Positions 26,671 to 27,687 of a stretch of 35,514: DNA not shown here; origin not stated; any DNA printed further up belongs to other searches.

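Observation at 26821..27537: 238-aa 'mini-secretin': signal peptide, one N1-like domain and a strongly shortened secretin core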

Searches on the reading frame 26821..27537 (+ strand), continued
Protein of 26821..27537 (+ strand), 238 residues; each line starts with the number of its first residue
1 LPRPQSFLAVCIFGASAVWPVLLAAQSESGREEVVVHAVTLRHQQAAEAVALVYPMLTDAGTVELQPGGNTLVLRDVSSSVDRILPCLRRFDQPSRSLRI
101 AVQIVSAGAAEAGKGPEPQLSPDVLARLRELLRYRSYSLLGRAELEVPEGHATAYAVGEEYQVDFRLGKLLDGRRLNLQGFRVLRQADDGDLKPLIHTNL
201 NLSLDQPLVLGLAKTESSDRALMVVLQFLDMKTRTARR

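Call 14: find_related_loci(query=A2, collection=genome_contigs, flank=10000)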
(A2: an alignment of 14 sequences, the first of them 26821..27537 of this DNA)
Query A2 (238 aa) in genome_contigs; peptide patterns used: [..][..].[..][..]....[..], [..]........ (x = any residue, [..] = any of these).
34 stretches matched a pattern; 21 encode a relative of the query (tblastn E <= 1e-3); 21 distinct loci.
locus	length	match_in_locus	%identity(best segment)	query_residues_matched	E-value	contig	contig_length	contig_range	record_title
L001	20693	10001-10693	74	8-238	7e-110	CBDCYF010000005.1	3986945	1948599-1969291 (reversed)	MAG: Candidatus Multivoradales bacterium isolate fa92297e-59d4-4d54-97ff-e4ae523241f8 genome assembly, contig: contig_5,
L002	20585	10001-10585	53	30-227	1e-61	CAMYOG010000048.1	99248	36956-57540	MAG: Thermoanaerobaculia bacterium isolate ES_Acidobacteriota_04 genome assembly, contig: scaffold_58, whole genome shot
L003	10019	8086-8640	54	40-227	2e-60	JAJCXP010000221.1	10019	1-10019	MAG: Acidobacteriota bacterium isolate OFTM233 OFTM233_220, whole genome shotgun sequence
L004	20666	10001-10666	50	4-226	8e-60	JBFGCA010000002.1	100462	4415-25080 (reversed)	MAG: Thermoanaerobaculia bacterium isolate Mix_sand01.2020.11.Z.57 k141_926679_length_100462_cov_17.7609, whole genome s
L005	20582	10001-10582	53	34-226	9e-59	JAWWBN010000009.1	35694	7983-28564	MAG: Thermoanaerobaculia bacterium isolate HN16.bin.12 k141_831815_length_35694_cov_8.0000, whole genome shotgun sequenc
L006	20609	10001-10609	50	20-227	7e-59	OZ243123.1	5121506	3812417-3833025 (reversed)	MAG: Candidatus Multivoradales bacterium isolate 37dedafc-40d8-43fe-ad9b-d79932a92f14 genome assembly, chromosome: 1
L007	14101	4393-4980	57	32-227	1e-54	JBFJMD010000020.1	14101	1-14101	MAG: Thermoanaerobaculia bacterium isolate Mix_sand17.2022.03.G.9 k141_443535_length_14101_cov_26.4860, whole genome sho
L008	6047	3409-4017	48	25-227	4e-53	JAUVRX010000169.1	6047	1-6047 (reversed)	MAG: Acidobacteriota bacterium isolate CSMAG_725 CSMAG_725_k127_1899546_length_6047_cov_30.3213, whole genome shotgun se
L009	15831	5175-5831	45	8-227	5e-52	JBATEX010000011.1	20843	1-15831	MAG: Thermoanaerobaculia bacterium isolate MFD10345_ilm_asm_bin8 k127_143764, whole genome shotgun sequence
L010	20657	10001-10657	45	8-227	7e-52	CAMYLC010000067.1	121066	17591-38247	MAG: Thermoanaerobaculia bacterium isolate FCS_M_Acidobacteriota_05 genome assembly, contig: scaffold_224, whole genome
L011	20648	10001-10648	45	13-226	8e-51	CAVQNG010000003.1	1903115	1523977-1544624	MAG: uncultured Acidobacteriota bacterium isolate MFD03804.bin.1.44 genome assembly, contig: contig_17616, whole genome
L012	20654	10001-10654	45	7-226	2e-48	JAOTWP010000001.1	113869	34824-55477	MAG: Acidobacteriota bacterium isolate 13_May_SF_Bin86 13_May_SF_Bin86_scaffold_61_c1, whole genome shotgun sequence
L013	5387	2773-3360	46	34-227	1e-46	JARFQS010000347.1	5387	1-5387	MAG: Thermoanaerobaculia bacterium isolate MAG_Ve_Sed_30 k141_5164736, whole genome shotgun sequence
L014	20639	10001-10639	41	15-231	2e-44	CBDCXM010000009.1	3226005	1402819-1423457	MAG: Candidatus Multivoradales bacterium isolate 852031d1-50b3-41a2-8b2a-c611aff086b7 genome assembly, contig: contig_9,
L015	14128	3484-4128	47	23-238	6e-43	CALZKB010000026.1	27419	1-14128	MAG: Thermoanaerobaculia bacterium isolate FO_M_Acidobacteriota_07 genome assembly, contig: scaffold_1084, whole genome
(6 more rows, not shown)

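Call 15: predict_structure(alignment_id=A1)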
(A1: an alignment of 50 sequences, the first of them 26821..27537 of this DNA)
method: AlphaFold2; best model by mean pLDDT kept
length: 238 residues; sequences in the alignment: 50
mean_pLDDT: 88.3   pTM: 0.73
mean pLDDT of the five models: 88.3, 87.7, 87.1, 86.5, 86.0
residues with pLDDT >= 90: 166; 70-90: 34; 50-70: 34; < 50: 4
segments of 3 or more residues with pLDDT < 50: none
pLDDT, mean of each block of 10 residues (from residue 1): 59 67 59 93 93 96 95 97 96 91 95 85 90 93 95 96 95 92 97 97 94 91 94 54
secondary structure, 60 per line:
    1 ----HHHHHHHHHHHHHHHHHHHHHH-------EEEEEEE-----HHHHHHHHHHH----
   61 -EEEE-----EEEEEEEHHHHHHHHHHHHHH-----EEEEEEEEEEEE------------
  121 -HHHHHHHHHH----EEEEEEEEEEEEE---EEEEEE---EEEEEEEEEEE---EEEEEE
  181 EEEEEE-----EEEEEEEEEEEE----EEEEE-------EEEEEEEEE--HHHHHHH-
elements in order: H5-26 E34-40 H46-56 E62-65 E71-77 H78-91 E97-108 H122-131 E136-148 E152-157 E161-171 E175-186 E192-203 E208-212 E220-228 H231-237

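Call 18: fold_search(model_id=the predicted structure, library=pdb)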
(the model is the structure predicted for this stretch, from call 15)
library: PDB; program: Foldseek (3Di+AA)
matches with E <= 10: 1301; with E <= 0.001: 31
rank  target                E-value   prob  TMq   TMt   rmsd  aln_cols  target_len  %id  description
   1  7ofh_A                2.0e-07  1.00  0.40  0.41  10.7       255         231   14  CryoEM structure of the outer membrane secretin pore pIV from the f1 filamentous bacteriophage. (released 2021-11-03)
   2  6dv3_A                3.3e-07  1.00  0.41  0.22  21.9       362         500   10  Structure of the Salmonella SPI-1 type III secretion injectisome secretin InvG in the open gate state (released 2018-10-03)
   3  7ah9_5O               3.5e-07  1.00  0.43  0.24  23.3       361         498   10  Substrate-engaged type 3 secretion system needle complex from Salmonella enterica typhimurium - SpaR state 1 (released 2021-03-17)
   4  7ah9_5K               4.1e-07  1.00  0.42  0.23  22.5       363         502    9  Substrate-engaged type 3 secretion system needle complex from Salmonella enterica typhimurium - SpaR state 1 (released 2021-03-17)
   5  8co1_A1               4.5e-07  1.00  0.38  0.17  20.6       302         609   11  Type II Secretion System (released 2024-04-10)
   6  6w6m_A                5.0e-07  1.00  0.44  0.28  20.7       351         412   10  Single particle cryoEM structure of V. cholerae Type IV competence pilus secretin PilQ (released 2020-10-14)
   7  6dv6_A                6.6e-07  1.00  0.40  0.29  21.1       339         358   10  Structure of the Salmonella SPI-1 type III secretion injectisome secretin InvG (residues 176-end) in the open gate sta (released 2018-10-03)
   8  6ve2_A                8.2e-07  1.00  0.45  0.35  21.0       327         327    9  Tetradecameric PilQ bound by TsaP heptamer from Pseudomonas aeruginosa (released 2020-12-23)
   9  7ah9_5P               1.0e-06  1.00  0.44  0.24  22.9       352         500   10  Substrate-engaged type 3 secretion system needle complex from Salmonella enterica typhimurium - SpaR state 1 (released 2021-03-17)
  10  7ah9_5M               1.2e-06  1.00  0.41  0.22  22.9       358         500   10  Substrate-engaged type 3 secretion system needle complex from Salmonella enterica typhimurium - SpaR state 1 (released 2021-03-17)
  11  7ah9_5N               1.5e-06  1.00  0.40  0.22  23.2       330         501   10  Substrate-engaged type 3 secretion system needle complex from Salmonella enterica typhimurium - SpaR state 1 (released 2021-03-17)
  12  6q15_B                1.5e-06  1.00  0.39  0.21  23.7       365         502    9  Structure of the Salmonella SPI-1 injectisome needle complex (released 2019-10-23)
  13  7ah9_5D               2.0e-06  1.00  0.41  0.22  20.1       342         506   10  Substrate-engaged type 3 secretion system needle complex from Salmonella enterica typhimurium - SpaR state 1 (released 2021-03-17)
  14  6q15_A                2.0e-06  1.00  0.40  0.22  23.4       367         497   10  Structure of the Salmonella SPI-1 injectisome needle complex (released 2019-10-23)
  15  7ah9_5E               2.6e-06  1.00  0.41  0.22  21.6       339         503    8  Substrate-engaged type 3 secretion system needle complex from Salmonella enterica typhimurium - SpaR state 1 (released 2021-03-17)
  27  9u5s_A                6.9e-06  1.00  0.41  0.23  20.7       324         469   11  The structure of the BfpBG complex in the T4bP system (released 2025-11-05)
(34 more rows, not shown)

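Call 21: search_protein_families(library=pfam, alignment_id=A1, max_evalue=10)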
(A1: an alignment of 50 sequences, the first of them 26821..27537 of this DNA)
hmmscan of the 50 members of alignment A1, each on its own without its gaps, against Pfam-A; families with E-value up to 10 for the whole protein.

A. member 1, window:26821-27537:+ (238 aa): 1 family
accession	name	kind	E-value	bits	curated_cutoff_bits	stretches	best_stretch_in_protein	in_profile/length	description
PF03958.22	Secretin_N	-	4.8e-06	27.1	28.2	1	37-96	2-68/69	Bacterial type II/III secretion system short domain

B. families by the number of members that match (of 50 scanned): 12 families
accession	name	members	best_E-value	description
PF03958.22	Secretin_N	50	6.4e-11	Bacterial type II/III secretion system short domain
PF02671.26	PAH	2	0.067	Paired amphipathic helix repeat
PF24587.1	DUF7612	2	0.088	Domain of unknown function (DUF7612)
PF24370.1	DUF7526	1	0.024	Family of unknown function (DUF7526)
PF07848.18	PaaX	1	0.041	PaaX-like protein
PF22277.2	EncFtn-like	1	0.054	EncFtn-like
PF04314.18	PCuAC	1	0.15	Copper chaperone PCu(A)C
PF20575.4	HTH_63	1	0.17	Helix-turn-helix domain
PF12321.13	DUF3634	1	0.21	Protein of unknown function (DUF3634)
PF13972.11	TetR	1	0.22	Bacterial transcriptional repressor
PF14790.11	THDPS_N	1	0.26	Tetrahydrodipicolinate N-succinyltransferase N-terminal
PF03081.22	Exo70_C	1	0.26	Exo70 exocyst complex subunit C-terminal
